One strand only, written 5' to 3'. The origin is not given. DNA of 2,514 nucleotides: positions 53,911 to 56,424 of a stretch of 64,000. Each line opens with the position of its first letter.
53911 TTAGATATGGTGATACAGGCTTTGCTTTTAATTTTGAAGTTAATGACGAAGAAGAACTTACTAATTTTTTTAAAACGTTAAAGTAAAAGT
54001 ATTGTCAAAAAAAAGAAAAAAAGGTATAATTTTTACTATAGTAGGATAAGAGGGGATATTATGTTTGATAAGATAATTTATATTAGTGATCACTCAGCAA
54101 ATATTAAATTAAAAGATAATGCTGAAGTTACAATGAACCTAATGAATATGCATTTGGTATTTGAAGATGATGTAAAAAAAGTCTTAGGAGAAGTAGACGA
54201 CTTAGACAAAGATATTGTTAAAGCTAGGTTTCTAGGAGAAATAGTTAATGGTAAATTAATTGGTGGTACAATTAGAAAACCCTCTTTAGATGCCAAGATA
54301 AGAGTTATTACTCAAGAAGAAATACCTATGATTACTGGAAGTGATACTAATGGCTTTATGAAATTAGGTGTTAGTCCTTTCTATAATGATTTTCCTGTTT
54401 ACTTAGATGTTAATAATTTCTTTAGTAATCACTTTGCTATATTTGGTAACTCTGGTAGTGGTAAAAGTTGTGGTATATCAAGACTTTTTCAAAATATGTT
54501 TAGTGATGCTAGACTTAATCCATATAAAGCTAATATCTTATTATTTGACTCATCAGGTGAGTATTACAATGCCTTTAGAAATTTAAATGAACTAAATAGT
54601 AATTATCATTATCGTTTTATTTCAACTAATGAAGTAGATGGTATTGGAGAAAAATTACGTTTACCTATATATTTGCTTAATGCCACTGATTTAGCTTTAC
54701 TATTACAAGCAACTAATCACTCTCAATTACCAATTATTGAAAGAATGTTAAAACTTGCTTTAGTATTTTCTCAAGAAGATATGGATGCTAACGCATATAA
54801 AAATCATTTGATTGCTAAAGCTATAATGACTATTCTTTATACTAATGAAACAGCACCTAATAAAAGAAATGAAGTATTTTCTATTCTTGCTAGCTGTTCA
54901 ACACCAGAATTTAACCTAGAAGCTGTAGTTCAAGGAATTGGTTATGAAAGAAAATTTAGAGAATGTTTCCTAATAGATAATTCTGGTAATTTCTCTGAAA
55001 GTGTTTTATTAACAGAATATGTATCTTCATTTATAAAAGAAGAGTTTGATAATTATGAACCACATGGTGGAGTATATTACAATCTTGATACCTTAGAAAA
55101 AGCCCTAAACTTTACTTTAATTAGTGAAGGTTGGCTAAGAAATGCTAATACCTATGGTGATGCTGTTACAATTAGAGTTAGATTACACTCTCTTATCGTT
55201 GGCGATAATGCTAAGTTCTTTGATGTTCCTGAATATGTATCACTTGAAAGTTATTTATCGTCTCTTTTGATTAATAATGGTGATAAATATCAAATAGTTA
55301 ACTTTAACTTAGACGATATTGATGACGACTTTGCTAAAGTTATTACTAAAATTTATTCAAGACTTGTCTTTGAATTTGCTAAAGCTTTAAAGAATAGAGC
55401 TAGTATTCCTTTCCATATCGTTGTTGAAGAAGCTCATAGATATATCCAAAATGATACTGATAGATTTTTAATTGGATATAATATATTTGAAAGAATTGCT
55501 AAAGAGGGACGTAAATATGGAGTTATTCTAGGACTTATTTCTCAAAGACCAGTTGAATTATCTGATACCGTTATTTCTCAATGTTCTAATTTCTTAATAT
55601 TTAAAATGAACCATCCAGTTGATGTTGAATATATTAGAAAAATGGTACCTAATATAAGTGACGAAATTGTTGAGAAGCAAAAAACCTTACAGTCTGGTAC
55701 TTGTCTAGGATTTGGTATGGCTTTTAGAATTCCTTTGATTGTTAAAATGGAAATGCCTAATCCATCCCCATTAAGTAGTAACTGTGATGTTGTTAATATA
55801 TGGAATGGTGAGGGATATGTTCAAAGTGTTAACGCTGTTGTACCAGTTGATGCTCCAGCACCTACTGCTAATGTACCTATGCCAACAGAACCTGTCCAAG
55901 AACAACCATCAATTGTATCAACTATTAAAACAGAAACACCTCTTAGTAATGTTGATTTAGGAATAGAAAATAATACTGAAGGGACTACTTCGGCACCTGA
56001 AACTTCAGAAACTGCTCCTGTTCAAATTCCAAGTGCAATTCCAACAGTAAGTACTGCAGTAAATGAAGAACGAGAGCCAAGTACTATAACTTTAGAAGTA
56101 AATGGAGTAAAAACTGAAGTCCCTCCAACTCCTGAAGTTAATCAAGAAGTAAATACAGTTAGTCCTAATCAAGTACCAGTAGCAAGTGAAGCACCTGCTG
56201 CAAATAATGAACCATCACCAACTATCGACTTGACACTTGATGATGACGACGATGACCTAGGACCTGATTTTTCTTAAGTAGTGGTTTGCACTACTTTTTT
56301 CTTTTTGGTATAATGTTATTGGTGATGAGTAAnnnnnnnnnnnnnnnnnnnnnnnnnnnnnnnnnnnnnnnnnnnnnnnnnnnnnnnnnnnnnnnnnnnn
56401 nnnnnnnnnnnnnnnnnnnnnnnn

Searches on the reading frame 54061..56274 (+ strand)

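Call 48: search_protein_families(library=pfam, proteins=[window:54061-56274:+], max_evalue=0.00001)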
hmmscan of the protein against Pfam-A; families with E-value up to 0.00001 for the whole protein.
window:54061-56274:+ (738 aa): 1 family
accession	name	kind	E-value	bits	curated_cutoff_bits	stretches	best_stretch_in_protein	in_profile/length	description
PF01935.23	DUF87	-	5.7e-20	72.8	23.2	1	109-253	10-143/220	Helicase HerA, central domain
